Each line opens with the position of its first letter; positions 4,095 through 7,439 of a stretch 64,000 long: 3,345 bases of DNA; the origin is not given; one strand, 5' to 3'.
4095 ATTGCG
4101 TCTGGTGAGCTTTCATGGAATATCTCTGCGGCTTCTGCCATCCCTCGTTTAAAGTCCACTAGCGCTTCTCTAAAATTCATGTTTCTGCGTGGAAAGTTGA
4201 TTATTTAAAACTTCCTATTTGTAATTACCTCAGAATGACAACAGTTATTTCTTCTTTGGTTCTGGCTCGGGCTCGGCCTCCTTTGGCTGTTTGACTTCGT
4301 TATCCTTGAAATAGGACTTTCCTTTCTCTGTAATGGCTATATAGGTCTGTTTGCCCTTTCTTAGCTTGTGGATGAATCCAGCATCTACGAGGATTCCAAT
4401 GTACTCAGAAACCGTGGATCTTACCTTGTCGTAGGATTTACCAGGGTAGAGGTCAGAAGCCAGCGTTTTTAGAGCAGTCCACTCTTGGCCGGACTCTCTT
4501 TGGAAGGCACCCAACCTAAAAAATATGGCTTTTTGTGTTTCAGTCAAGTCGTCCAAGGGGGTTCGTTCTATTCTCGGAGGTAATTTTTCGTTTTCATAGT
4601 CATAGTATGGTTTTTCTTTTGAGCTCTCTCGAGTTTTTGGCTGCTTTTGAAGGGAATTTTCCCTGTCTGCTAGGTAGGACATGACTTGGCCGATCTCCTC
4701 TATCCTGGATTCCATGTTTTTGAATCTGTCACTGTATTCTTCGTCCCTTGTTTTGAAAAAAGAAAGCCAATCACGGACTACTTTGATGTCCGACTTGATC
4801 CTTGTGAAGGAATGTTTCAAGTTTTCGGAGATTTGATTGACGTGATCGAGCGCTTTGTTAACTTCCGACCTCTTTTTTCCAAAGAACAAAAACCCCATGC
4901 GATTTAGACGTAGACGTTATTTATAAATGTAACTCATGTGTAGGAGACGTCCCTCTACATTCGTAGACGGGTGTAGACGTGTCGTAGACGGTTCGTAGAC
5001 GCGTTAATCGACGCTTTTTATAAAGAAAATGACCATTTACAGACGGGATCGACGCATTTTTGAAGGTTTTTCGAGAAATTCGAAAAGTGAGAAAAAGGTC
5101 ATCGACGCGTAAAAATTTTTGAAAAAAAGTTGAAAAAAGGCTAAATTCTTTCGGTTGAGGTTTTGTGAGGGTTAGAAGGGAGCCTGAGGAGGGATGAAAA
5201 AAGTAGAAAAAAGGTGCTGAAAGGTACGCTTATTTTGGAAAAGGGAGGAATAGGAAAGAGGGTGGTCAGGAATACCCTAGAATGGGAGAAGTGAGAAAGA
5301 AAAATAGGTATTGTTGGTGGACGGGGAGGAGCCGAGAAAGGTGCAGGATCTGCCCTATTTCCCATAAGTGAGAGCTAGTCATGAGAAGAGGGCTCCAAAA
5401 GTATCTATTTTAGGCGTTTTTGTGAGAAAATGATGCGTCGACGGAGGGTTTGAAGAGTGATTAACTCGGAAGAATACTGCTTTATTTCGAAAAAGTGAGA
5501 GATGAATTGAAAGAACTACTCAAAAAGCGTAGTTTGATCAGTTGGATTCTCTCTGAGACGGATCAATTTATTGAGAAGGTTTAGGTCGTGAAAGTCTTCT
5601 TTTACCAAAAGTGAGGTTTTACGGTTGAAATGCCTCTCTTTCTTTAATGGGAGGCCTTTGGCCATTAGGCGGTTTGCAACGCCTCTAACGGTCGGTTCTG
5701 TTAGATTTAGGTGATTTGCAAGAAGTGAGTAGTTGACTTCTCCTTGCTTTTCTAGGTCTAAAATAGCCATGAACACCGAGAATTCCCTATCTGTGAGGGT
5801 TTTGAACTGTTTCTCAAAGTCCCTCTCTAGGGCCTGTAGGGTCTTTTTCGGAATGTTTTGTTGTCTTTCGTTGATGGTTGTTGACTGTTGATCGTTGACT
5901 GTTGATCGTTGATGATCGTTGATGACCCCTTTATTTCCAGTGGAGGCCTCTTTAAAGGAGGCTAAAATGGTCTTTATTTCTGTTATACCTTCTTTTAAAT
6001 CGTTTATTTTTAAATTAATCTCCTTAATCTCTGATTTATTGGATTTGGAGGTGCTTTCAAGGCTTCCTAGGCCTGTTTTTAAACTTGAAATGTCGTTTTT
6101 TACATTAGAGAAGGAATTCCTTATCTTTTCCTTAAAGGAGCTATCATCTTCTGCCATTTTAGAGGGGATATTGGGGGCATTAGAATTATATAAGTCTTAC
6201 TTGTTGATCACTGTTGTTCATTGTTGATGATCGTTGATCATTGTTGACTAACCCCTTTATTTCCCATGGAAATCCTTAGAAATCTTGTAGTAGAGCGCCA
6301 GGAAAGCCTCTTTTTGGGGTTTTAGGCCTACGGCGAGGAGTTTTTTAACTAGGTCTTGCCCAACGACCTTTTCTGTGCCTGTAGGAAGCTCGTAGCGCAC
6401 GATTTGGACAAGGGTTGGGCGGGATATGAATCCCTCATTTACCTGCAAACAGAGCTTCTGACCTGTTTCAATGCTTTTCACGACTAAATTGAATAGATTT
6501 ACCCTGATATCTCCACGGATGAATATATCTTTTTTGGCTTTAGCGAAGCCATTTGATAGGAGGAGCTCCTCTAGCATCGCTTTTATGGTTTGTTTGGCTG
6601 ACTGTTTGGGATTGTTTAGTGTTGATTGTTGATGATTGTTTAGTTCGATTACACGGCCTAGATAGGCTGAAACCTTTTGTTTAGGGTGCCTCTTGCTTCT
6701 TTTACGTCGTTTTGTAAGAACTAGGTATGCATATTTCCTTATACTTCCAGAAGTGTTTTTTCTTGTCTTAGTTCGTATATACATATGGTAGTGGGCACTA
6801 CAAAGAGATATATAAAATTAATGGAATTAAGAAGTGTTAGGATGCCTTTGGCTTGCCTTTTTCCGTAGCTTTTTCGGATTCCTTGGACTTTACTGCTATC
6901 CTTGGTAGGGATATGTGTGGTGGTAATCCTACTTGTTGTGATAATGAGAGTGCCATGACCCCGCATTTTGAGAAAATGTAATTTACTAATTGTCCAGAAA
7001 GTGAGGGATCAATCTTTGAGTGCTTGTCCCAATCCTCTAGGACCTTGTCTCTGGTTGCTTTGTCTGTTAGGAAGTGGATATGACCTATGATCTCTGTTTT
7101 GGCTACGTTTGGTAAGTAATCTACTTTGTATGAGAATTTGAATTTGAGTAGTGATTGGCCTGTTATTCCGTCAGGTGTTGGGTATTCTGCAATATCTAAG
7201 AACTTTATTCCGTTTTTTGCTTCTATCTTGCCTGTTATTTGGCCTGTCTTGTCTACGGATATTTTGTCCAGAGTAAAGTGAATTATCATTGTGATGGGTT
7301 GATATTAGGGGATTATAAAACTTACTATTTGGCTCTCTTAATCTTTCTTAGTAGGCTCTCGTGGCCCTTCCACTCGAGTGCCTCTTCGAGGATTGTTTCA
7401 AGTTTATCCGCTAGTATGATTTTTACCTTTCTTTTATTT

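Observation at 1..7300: Left 7 kb looks like the scar of an integrated mobile element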

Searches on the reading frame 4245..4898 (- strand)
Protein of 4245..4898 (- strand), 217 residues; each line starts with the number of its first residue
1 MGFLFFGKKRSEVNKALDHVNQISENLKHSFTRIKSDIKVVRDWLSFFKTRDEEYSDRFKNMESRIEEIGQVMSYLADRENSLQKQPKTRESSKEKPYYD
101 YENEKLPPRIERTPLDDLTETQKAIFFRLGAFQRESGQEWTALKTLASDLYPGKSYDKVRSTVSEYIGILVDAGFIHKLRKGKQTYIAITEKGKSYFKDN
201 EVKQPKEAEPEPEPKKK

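Call 6: search_protein_families(library=pfam, proteins=[window:4245-4898:-], max_evalue=0.1)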
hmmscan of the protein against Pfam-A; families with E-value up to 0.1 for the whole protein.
window:4245-4898:- (217 aa): 8 families
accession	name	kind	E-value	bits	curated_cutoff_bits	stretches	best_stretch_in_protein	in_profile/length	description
PF22665.2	DUF6293_C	-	9.3e-05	23.3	27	1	154-196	55-97/101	DUF6293 C-terminal winged helix domain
PF14277.12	DUF4364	-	0.0038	17.5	26.9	1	162-197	35-70/162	Domain of unknown function (DUF4364)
PF14947.12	HTH_45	-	0.0093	16.4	25.5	1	162-198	35-67/77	Winged helix-turn-helix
PF05549.16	Allexi_40kDa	-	0.02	14.9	26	1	14-107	77-167/271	Allexivirus 40kDa protein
PF13730.12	HTH_36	-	0.032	14.5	25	0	118-176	3-55/55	Helix-turn-helix domain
PF10046.14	BLOC1_2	-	0.041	14.7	33.4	0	34-86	11-63/96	Biogenesis of lysosome-related organelles complex-1 subunit 2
PF23100.1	DUF2096_N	-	0.065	14.1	26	0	32-78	24-72/96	DUF2096 N-terminal four-helical bundle domain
PF07889.17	DUF1664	-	0.099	13.1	34.6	0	9-70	60-121/124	Protein of unknown function (DUF1664)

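Call 13: search_protein_families(library=ncbifam, proteins=[window:4245-4898:-], max_evalue=0.1)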
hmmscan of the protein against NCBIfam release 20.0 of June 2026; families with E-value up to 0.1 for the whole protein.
window:4245-4898:- (217 aa): 9 families
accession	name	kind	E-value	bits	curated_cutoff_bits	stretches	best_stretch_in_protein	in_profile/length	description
NF053610.1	Sso10a_fam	subfamily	0.0014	18.6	60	1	162-196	33-63/64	Sso10a family chromatin protein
NF038291.1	rep_pAB02_ORF2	subfamily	0.007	16.8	85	1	6-104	45-142/172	plasmid replication DNA-binding protein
NF045487.1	ASRP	equivalog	0.014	14.1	300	1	11-95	313-400/593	archaea-specific SMC-related protein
TIGR02168.1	SMC_prok_B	equivalog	0.014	13.1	567.35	1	9-93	240-324/1181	chromosome segregation protein SMC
NF047515.1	SpiroCoCo_C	equivalog_domain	0.027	13.6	125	1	8-85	201-269/313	SpiroCoCo family coiled-coil protein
NF033885.1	conj_TraP_IncI1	equivalog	0.039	13.7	135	0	49-94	106-151/217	conjugal transfer protein TraP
NF047363.1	Zn_ribbon_CdsZ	equivalog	0.066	12.6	275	1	11-77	26-92/251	zinc ribbon domain regulatory protein CdsZ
TIGR00293.1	TIGR00293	equivalog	0.078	13.1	53.9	0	45-86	88-129/129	prefoldin subunit alpha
NF038218.1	IcmG_DotF_IVB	equivalog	0.092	12.4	200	0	9-99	118-208/266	type IVB secretion system protein IcmG/DotF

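Call 14: search_protein_families(library=phrogs, proteins=[window:4245-4898:-], max_evalue=0.01)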
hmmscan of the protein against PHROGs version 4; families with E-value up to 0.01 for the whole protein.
window:4245-4898:- (217 aa): 2 families
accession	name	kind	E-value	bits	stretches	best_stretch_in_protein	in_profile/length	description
phrog_2440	-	transcription regulation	0.00012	23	1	152-200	55-98/126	transcriptional regulator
phrog_4278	-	unknown function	0.0053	17.5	1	111-200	22-107/127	-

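Call 37: search_protein_families(library=padloc, proteins=[window:4245-4898:-], max_evalue=0.01)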
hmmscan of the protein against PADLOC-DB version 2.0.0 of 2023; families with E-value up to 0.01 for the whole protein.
window:4245-4898:- (217 aa): 3 families
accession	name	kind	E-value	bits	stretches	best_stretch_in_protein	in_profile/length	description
PDLC01862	CARF3--CARF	-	6.7e-05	20.5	1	154-198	184-228/233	-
PDLC00006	DruC1|DruC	-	0.0049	13.4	1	8-87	231-306/626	Unknown function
PDLC01852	CARF3--CARF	-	0.0051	14.8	0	155-194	166-205/208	-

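Call 52: find_related_loci(query=window:4245-4898:-, collection=viral_contigs, flank=8000)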
Query window:4245-4898:- (217 aa) in viral_contigs; peptide patterns used: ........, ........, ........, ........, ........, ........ (x = any residue, [..] = any of these).
30 stretches matched a pattern, but none encodes a relative of the query by tblastn (E <= 1e-3).

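Call 56: search_dna_similar(query=window:4245-4898:-, collection=plasmids, mode=protein, max_evalue=0.01, max_rows=10)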
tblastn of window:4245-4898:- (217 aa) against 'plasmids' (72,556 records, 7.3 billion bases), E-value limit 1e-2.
No match.

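Call 116: search_solved_structures(query=A10, max_evalue=1)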
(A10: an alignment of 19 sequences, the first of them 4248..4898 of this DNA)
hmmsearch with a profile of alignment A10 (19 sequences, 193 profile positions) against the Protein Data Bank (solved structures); distinct sequences matched with E-value up to 1: 62 (the best 60 are shown).
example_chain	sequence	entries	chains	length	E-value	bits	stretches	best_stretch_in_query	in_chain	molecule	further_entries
7zr2_A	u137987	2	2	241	0.0048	20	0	37-144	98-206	Spike protein S2',Chimeric protein mimic of SARS-CoV-2 Spike HR1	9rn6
6fia_A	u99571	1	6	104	0.012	18.8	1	13-98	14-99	LINE-1 retrotransposable element ORF1 protein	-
2yo3_A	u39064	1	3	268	0.014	18.5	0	53-107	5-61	GENERAL CONTROL PROTEIN GCN4, PUTATIVE INNER MEMBRANE PROTEIN, GENERAL CONTROL PROTEIN GCN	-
5apu_A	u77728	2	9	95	0.042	17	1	34-98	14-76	GENERAL CONTROL PROTEIN GCN4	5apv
5apt_A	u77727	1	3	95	0.043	16.9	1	34-98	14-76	GENERAL CONTROL PROTEIN GCN4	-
5aps_A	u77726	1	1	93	0.043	16.9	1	35-96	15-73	GENERAL CONTROL PROTEIN GCN4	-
2yny_A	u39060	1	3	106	0.05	16.7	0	38-75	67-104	GENERAL CONTROL PROTEIN GCN4, PUTATIVE INNER MEMBRANE PROTEIN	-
3pqj_A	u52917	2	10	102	0.078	16.1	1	157-188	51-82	Biofilm growth-associated repressor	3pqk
5apq_A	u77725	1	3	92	0.083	16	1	35-95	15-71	GENERAL CONTROL PROTEIN GCN4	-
7ki6_A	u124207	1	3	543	0.087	15.9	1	16-80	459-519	Fusion glycoprotein F0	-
4n21_A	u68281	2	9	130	0.09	15.9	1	38-89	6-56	GP2 Ectodomain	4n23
8v5k_A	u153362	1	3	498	0.098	15.8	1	29-81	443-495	Fusion glycoprotein F0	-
8v62_A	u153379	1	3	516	0.1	15.7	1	29-81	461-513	Fusion glycoprotein F0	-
7o97_A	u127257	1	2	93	0.1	15.7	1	25-77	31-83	hypothetical protein UY81_C0065G0003 from Candidatus Giovannonibacteria bacterium converte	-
6ykr_F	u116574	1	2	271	0.1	15.7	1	81-137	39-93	Chemotaxis protein MotB, putative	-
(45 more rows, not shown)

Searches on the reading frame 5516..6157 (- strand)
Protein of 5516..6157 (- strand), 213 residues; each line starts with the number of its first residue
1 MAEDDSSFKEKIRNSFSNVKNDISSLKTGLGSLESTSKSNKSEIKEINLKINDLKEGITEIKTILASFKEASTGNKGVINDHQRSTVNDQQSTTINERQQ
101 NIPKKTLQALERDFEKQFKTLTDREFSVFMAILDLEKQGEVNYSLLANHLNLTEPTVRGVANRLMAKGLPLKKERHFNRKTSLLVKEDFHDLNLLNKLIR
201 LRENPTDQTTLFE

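Call 6: search_protein_families(library=pfam, proteins=[window:5516-6157:-], max_evalue=0.1)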
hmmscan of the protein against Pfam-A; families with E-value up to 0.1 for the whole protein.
window:5516-6157:- (213 aa): 15 families
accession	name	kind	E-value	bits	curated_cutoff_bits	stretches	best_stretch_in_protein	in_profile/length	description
PF01978.25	TrmB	-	0.0025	18.1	25.6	1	121-169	6-51/68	Sugar-specific transcriptional regulator TrmB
PF08581.15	Tup_N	-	0.0079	16.9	28.7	1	10-63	7-60/77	Tup N-terminal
PF01047.28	MarR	-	0.0085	16.4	24.6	1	129-169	6-46/59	MarR family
PF12802.13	MarR_2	-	0.01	16.4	27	1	121-169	3-49/61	MarR family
PF05010.19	TACC_C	-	0.014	15.5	29.9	1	33-121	13-98/201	Transforming acidic coiled-coil-containing protein (TACC), C-terminal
PF08702.15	Fib_alpha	-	0.015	16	29.9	0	53-121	32-97/143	Fibrinogen alpha/beta chain family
PF04163.17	Tht1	-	0.017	14.4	21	1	11-121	225-331/595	Tht1-like nuclear fusion protein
PF08279.18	HTH_11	-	0.03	14.6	25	0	136-175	11-50/55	HTH domain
PF08784.17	RPA_C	-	0.034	15.3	22.6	1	85-168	17-97/106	Replication protein A C terminal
PF18711.7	TxDE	-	0.034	14.8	25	0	151-180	5-34/55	Toxoflavin-degrading enzyme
PF13730.12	HTH_36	-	0.034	14.4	25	1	120-169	2-54/55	Helix-turn-helix domain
PF25594.1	GldB_lipo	-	0.034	14.2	27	1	39-124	3-90/309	Gliding motility protein GldB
PF16752.10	TBCC_N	-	0.04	14.7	27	1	4-70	30-90/115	Tubulin-specific chaperone C N-terminal domain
PF13518.12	HTH_28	-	0.057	14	25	0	137-169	10-41/52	Helix-turn-helix domain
PF11559.13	ADIP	-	0.069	13.7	34.3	1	9-71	68-130/151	Afadin- and alpha -actinin-Binding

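Call 13: search_protein_families(library=ncbifam, proteins=[window:5516-6157:-], max_evalue=0.1)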
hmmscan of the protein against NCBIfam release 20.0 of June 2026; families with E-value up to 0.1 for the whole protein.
window:5516-6157:- (213 aa): 10 families
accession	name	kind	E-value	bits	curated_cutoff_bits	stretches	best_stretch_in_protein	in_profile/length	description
TIGR02168.1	SMC_prok_B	equivalog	0.00093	17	567.35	1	11-124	718-831/1181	chromosome segregation protein SMC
NF003034.1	PRK03918.1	equivalog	0.0022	16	700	1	10-139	234-361/878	DNA double-strand break repair ATPase Rad50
TIGR02169.1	SMC_prok_A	equivalog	0.005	14.6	729.4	1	7-122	668-783/1165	chromosome segregation protein SMC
NF045487.1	ASRP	equivalog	0.0052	15.4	300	1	16-96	192-428/593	archaea-specific SMC-related protein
NF007018.1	PRK09483.1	equivalog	0.01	15.5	280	1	96-167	127-190/217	UvrY/SirA/GacA family response regulator transcription factor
NF049873.2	cytotoxin_MakE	exception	0.012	14.6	360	1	7-73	128-194/352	alpha-pore-forming cytotoxin subunit MakE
TIGR02997.1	Sig70-cyanoRpoD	subfamily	0.013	14.8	384.5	1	40-166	176-295/298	RNA polymerase sigma factor, RpoD/SigA family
NF040939.2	trans_reg_lrs14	equivalog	0.02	14.9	90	1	120-174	18-70/103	Lrs14 family HTH-type transcriptional regulator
TIGR02937.1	sigma70-ECF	superfamily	0.048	13.3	42.9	1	81-167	85-160/165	sigma-70 family RNA polymerase sigma factor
NF053606.1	Sta1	subfamily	0.052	13.6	80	0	121-175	18-68/100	Sta1 family transcriptional regulator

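Call 14: search_protein_families(library=phrogs, proteins=[window:5516-6157:-], max_evalue=0.01)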
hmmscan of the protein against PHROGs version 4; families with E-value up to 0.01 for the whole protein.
window:5516-6157:- (213 aa): 1 family
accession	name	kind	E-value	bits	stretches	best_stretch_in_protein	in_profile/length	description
phrog_7599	-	unknown function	0.0067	17.9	1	11-69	25-81/95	-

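Call 37: search_protein_families(library=padloc, proteins=[window:5516-6157:-], max_evalue=0.01)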
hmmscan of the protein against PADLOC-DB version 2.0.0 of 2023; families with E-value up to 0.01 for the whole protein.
window:5516-6157:- (213 aa): 5 families
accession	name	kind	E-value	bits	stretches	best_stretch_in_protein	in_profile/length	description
PDLC00580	JetC3|JetC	-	0.00045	16.6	1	9-116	342-448/1068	DUF3584 domain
PDLC01438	Csa3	-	0.0014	16.7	1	86-199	121-214/305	"CAS-I,CAS-II,CAS-III,CAS-IV,CAS-V,CAS-VI; associated_signaling"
PDLC00006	DruC1|DruC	-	0.0018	14.8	1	11-145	172-305/626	Unknown function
PDLC03859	LmuB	-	0.0026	15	1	6-120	345-446/611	-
PDLC01044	Csa3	-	0.0097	13.8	0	117-173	130-182/194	Type I-A associated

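Call 57: search_dna_similar(query=window:5516-6157:-, collection=phages, mode=protein, max_evalue=0.01, max_rows=10)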
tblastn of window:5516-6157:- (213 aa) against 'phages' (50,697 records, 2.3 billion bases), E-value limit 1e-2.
No match.

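Call 115: search_solved_structures(query=A9, max_evalue=1)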
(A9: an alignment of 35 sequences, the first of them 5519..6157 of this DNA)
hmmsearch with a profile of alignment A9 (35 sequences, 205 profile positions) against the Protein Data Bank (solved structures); distinct sequences matched with E-value up to 1: 59.
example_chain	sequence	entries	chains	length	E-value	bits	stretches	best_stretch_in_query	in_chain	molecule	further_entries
7fby_A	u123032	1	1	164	0.00082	22.4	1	124-163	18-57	Transcriptional regulatory protein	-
3nqo_A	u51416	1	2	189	0.001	22.1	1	100-160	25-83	MarR-family transcriptional regulator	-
9w4v_A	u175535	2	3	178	0.0018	21.3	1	124-163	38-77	Uncharacterized HTH-type transcriptional regulator PH0140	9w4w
2x4h_A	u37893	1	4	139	0.004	20.1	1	107-163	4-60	HYPOTHETICAL PROTEIN SSO2273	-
6jqs_A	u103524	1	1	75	0.014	18.3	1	138-161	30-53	DNA-binding response regulator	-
5zhy_A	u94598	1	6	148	0.02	17.9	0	17-58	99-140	Spike glycoprotein, Spike glycoprotein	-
4lin_A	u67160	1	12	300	0.02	17.9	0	17-88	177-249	Tail needle protein gp26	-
1i1g_A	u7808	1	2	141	0.023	17.6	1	125-163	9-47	TRANSCRIPTIONAL REGULATOR LRPA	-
8tqk_A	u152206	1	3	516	0.03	17.3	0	13-61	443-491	Fusion glycoprotein F0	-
1r05_A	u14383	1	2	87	0.03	17.3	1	4-62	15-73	Max protein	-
1fse_A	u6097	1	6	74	0.047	16.7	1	114-161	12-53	GERE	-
7o97_A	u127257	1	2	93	0.061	16.3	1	8-54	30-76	hypothetical protein UY81_C0065G0003 from Candidatus Giovannonibacteria bacterium converte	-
9dsm_A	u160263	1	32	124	0.072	16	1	10-69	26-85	Sjogren's Syndrome Nuclear Autoantigen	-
4zmr_A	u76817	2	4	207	0.081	15.9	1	136-161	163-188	Response regulator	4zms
6o5c_A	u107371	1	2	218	0.083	15.8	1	125-163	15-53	Putative metal-dependent transcriptional regulator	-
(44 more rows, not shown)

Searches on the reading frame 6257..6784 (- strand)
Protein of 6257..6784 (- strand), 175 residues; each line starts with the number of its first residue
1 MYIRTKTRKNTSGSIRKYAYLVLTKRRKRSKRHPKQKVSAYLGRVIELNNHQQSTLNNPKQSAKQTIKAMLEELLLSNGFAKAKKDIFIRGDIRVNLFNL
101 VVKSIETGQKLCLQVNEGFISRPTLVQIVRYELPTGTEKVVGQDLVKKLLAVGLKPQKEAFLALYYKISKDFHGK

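Call 6: search_protein_families(library=pfam, proteins=[window:6257-6784:-], max_evalue=0.1)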
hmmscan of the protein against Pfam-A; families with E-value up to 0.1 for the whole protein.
window:6257-6784:- (175 aa): 2 families
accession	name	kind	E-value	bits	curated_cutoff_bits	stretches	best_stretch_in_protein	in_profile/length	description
PF15344.11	FAM217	-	0.032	14.5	27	1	14-68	62-117/238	FAM217 family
PF10409.15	PTEN_C2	-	0.064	13.4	27.1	1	64-125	41-102/133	C2 domain of PTEN tumour-suppressor protein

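Call 13: search_protein_families(library=ncbifam, proteins=[window:6257-6784:-], max_evalue=0.1)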
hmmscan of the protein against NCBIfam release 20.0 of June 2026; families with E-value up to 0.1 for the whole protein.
window:6257-6784:- (175 aa): 1 family
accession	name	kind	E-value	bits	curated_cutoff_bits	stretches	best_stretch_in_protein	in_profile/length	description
TIGR02801.1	tolR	equivalog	0.0053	17.4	127.3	0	45-104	53-112/129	protein TolR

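Call 14: search_protein_families(library=phrogs, proteins=[window:6257-6784:-], max_evalue=0.01)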
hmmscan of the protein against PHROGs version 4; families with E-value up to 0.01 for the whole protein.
window:6257-6784:- (175 aa): 0 families

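Call 37: search_protein_families(library=padloc, proteins=[window:6257-6784:-], max_evalue=0.01)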
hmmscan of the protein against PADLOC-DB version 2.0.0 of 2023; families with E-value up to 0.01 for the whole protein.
window:6257-6784:- (175 aa): 0 families

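Call 55: search_dna_similar(query=window:6257-6784:-, collection=plasmids, mode=protein, max_evalue=1, max_rows=10)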
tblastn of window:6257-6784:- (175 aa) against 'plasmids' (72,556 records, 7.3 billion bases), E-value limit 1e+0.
No match.

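Call 111: search_solved_structures(query=A8, max_evalue=1)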
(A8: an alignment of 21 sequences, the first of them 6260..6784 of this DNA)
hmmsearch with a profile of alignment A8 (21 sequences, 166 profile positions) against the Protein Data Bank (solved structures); distinct sequences matched with E-value up to 1: 1.
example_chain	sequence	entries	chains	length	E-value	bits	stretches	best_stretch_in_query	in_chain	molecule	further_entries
6xyw_Ag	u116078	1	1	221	0.36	14.1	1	15-114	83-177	Ribosomal protein L9/RNase H1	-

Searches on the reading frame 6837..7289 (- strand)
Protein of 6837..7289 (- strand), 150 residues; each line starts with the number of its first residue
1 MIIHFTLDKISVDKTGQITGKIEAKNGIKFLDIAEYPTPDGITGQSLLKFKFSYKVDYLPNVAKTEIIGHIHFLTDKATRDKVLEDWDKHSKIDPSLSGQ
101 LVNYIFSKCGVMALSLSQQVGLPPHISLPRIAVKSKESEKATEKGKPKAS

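Call 6: search_protein_families(library=pfam, proteins=[window:6837-7289:-], max_evalue=0.1)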
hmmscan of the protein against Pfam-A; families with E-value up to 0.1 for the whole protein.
window:6837-7289:- (150 aa): 0 families

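Call 13: search_protein_families(library=ncbifam, proteins=[window:6837-7289:-], max_evalue=0.1)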
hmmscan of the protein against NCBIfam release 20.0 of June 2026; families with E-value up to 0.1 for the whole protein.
window:6837-7289:- (150 aa): 0 families

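Call 14: search_protein_families(library=phrogs, proteins=[window:6837-7289:-], max_evalue=0.01)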
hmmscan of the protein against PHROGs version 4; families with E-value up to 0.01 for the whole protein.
window:6837-7289:- (150 aa): 0 families

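Call 37: search_protein_families(library=padloc, proteins=[window:6837-7289:-], max_evalue=0.01)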
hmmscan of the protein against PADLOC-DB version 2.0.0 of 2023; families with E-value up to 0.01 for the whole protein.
window:6837-7289:- (150 aa): 0 families

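Call 110: search_solved_structures(query=A7, max_evalue=1)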
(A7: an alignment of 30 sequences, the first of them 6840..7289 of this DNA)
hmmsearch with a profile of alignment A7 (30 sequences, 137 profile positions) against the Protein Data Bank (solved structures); distinct sequences matched with E-value up to 1: 0.
